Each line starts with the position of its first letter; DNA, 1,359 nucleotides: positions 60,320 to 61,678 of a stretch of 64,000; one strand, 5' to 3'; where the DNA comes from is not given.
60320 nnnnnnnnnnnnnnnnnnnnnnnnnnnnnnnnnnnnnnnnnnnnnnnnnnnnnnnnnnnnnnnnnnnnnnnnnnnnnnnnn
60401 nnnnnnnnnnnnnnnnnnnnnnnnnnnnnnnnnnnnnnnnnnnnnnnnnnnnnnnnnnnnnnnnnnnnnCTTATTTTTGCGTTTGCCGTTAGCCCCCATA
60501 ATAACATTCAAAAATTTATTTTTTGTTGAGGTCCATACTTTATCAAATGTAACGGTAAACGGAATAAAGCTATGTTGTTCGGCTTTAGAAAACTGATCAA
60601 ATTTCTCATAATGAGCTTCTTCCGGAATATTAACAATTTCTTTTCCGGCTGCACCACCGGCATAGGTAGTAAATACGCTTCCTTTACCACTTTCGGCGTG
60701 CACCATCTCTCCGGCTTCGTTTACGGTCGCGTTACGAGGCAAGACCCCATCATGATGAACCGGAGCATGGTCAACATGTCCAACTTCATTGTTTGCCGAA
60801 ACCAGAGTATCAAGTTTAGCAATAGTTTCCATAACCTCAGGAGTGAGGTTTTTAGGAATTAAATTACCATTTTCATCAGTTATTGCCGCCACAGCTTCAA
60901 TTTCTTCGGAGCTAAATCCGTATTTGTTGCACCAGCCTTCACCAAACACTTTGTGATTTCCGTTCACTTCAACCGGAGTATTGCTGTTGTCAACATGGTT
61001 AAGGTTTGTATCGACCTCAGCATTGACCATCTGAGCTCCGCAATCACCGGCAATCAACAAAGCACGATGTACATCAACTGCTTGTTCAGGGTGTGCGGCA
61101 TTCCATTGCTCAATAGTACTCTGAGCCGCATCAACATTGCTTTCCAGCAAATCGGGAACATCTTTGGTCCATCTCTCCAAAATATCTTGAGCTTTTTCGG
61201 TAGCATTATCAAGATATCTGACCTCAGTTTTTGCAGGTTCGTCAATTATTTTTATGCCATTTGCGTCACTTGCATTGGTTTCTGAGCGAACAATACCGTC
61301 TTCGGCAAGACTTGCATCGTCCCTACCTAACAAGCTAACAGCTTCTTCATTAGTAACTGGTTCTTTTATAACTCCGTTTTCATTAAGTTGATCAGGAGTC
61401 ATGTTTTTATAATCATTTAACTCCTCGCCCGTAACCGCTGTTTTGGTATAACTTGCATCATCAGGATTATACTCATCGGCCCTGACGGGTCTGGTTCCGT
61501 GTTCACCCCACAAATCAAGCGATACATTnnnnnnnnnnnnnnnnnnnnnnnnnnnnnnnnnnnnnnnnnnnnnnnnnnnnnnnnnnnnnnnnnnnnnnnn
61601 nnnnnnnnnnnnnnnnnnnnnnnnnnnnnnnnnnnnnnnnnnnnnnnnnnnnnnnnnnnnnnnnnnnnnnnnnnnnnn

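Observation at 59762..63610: The dnaK-dnaJ operon is split by a 3.6-kb opposite-strand orphan gene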

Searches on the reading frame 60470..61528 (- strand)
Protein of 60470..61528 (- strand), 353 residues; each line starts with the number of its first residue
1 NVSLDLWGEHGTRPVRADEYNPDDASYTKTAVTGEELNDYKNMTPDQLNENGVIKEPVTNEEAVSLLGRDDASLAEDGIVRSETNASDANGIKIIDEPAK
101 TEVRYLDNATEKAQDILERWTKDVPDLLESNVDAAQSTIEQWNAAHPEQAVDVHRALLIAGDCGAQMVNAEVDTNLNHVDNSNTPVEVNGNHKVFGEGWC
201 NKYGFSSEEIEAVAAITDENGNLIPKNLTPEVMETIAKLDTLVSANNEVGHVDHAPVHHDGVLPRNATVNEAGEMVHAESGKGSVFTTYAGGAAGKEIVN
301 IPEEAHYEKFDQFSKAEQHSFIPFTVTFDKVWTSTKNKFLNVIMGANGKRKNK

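Call 58: predict_structure(alignment_id=A5)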
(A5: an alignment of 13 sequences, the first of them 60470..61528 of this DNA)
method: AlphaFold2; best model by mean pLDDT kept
length: 353 residues; sequences in the alignment: 13
mean_pLDDT: 76.7   pTM: 0.58
mean pLDDT of the five models: 76.7, 75.1, 73.8, 73.3, 68.0
residues with pLDDT >= 90: 138; 70-90: 102; 50-70: 49; < 50: 64
segments of 3 or more residues with pLDDT < 50: 1-11, 176-184, 253-265, 283-291, 323-330, 340-353
pLDDT, mean of each block of 10 residues (from residue 1): 39 73 82 85 90 91 91 92 91 90 89 88 92 97 95 95 87 57 52 74 90 95 96 96 76 44 50 57 46 76 92 85 46 53 45 38
secondary structure, 60 per line:
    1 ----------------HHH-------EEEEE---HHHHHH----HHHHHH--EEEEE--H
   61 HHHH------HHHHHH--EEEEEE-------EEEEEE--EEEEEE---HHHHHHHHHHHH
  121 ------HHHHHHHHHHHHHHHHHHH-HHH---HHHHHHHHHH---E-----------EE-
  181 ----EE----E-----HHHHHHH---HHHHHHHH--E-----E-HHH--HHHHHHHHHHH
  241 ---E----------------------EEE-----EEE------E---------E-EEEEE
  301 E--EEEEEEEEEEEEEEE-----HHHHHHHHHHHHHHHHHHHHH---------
elements in order: E27-31 H35-40 H45-50 E53-57 H60-64 H71-76 E79-84 E92-97 E100-105 H109-120 H127-145 H153-162 H197-203 H207-214 H230-240 E267-269 E275-277 E296-301 E304-318 H324-344
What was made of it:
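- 61190..61489 (-): Residues 641-740: acidic alpha/beta segment after the membrane block (WGEHGTR...ADEYN motif). AF2 domain model pLDDT is 82-92 (call 58).
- Tried and rejected: The model of residues 628-980 has pLDDT 77 (call 58).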

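Call 60: fold_search(model_id=the predicted structure, library=pdb)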
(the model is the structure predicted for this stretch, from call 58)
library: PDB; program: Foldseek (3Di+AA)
matches with E <= 10: 24; with E <= 0.001: 0
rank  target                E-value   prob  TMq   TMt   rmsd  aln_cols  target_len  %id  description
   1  7o7q_A                6.2e-01  0.01  0.07  0.03  25.1       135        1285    4  (h-alpha2M)4 trypsin-activated state (released 2022-04-13)
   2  2a73_B                9.9e-01  0.02  0.11  0.05  24.5       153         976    7  Human Complement Component C3 (released 2005-09-27)
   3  1q9j_B                2.4e+00  0.01  0.10  0.09  36.9       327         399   10  Structure of polyketide synthase associated protein 5 from Mycobacterium tuberculosis (released 2004-05-25)
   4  6zzl_A                3.2e+00  0.01  0.09  0.11  36.3       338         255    9  Crystal structure of the catalytic domain plus N-terminal linker of the acetyltransferase AceF (E2p) from Corynebacter (released 2021-08-18)
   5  6zzm_B                3.4e+00  0.01  0.09  0.11  34.8       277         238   10  Crystal structure of the catalytic domain of Corynebacterium mustelae predicted acetyltransferase AceF (E2p). (released 2021-08-18)
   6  2ihw_A                3.8e+00  0.01  0.12  0.16  42.1       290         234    9  Crystal structure of a cubic core of the dihydrolipoamide acyltransferase (E2b) component in the branched-chain alpha- (released 2006-12-26)
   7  6zzm_A                3.8e+00  0.00  0.08  0.10  34.6       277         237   10  Crystal structure of the catalytic domain of Corynebacterium mustelae predicted acetyltransferase AceF (E2p). (released 2021-08-18)
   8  6xvi_B                4.1e+00  0.01  0.11  0.10  25.4       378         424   11  Crystal structure of Megabody Mb-Nb207-c7HopQ_A12 (released 2021-01-13)
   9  9njt_A                4.3e+00  0.01  0.13  0.17  41.7       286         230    8  Structure of native octahedral assembly of D. discoideum Odo2 (released 2025-03-12)
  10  7c04                  4.3e+00  0.01  0.08  0.11  34.6       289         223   10  Crystal structure of human Trap1 with DN203492 (released 2020-07-08)
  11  1r17_B                5.8e+00  0.01  0.04  0.05  21.9        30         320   13  Crystal Structure Analysis of S.epidermidis adhesin SdrG binding to Fibrinogen (adhesin-ligand complex) (released 2003-10-28)
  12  3q5l_C                5.8e+00  0.01  0.08  0.12  35.9       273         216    7  Crystal structure of the amino-terminal domain of HSP90 from Leishmania major, LMJF33.0312:M1-K 213 in the presence of (released 2011-02-23)
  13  7s64_A                6.5e+00  0.01  0.09  0.03  22.9       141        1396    7  Intermediate-form oocyte/egg Alpha-2-Macroglobulin (A2Moo) tetramer (released 2022-01-05)
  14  7zgj_B                6.9e+00  0.01  0.10  0.05  25.3       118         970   10  Trypanosoma brucei gambiense ISG65 in complex with human complement component C3 (released 2023-04-05)
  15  7u8u_A                7.3e+00  0.01  0.06  0.05  16.9        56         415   14  hTRAP1 with inhibitors (released 2023-08-16)
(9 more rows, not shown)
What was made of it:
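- Tried and rejected: Foldseek of the domain model against PDB gave nothing below E 0.6 (call 60).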

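Call 86: search_solved_structures(query=A5, max_evalue=10)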
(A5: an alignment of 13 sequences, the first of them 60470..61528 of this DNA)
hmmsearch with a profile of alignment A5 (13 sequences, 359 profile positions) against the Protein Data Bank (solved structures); distinct sequences matched with E-value up to 10: 3.
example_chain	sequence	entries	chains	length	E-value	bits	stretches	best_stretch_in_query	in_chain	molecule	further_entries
1pl5_A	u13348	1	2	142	0.015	17.6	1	3-117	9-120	Regulatory protein SIR4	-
1nyh_A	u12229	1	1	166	0.024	17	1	3-117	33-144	Regulatory protein SIR4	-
7l19_A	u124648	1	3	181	0.49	12.7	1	62-117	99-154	MarR family transcriptional regulator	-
